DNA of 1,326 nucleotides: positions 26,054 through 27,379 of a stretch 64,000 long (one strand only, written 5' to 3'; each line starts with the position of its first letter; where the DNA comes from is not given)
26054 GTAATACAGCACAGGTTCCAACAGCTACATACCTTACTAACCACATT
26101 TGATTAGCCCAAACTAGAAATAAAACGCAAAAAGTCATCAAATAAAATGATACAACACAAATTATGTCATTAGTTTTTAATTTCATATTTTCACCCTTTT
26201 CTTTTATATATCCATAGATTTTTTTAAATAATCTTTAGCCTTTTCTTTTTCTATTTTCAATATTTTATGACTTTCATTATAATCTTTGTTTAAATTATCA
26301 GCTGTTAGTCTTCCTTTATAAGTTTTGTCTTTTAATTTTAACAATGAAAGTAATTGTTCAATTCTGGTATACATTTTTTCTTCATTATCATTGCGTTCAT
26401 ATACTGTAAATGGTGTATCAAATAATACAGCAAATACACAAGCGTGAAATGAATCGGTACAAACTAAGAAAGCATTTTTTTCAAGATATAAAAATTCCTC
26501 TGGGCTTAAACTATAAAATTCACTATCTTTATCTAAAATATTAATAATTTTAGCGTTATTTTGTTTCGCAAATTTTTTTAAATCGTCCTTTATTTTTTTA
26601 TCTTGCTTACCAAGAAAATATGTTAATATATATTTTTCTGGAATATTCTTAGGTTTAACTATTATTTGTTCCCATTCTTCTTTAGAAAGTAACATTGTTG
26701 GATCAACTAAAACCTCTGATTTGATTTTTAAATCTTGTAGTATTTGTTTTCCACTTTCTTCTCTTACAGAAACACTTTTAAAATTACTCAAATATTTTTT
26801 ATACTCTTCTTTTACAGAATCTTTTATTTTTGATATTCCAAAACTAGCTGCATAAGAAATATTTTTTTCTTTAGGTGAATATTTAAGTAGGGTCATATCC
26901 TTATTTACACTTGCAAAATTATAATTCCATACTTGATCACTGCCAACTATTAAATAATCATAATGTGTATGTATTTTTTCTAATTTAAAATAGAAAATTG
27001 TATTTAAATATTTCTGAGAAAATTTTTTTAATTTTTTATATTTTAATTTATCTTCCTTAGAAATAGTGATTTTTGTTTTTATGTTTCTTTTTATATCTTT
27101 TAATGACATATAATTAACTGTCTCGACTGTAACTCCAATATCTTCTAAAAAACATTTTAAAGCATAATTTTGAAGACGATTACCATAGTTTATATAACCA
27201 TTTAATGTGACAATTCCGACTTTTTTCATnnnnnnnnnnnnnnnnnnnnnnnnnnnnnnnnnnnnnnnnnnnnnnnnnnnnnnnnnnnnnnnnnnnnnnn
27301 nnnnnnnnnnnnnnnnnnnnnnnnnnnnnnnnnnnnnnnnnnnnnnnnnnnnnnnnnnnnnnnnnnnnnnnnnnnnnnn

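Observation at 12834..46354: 382-bp inverted repeat (381/382 identical) formed by duplicated vanZ genes brackets the whole 33-kb glycan region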

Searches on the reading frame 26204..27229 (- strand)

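Call 27: search_protein_families(library=pfam, max_evalue=0.00001, proteins=[window:26204-27229:-])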
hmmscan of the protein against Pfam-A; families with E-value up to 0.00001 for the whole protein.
window:26204-27229:- (341 aa): 1 family
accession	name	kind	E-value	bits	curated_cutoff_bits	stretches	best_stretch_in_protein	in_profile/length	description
PF04230.19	PS_pyruv_trans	-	4.3e-40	138.8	25.3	1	14-279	1-278/280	Polysaccharide pyruvyl transferase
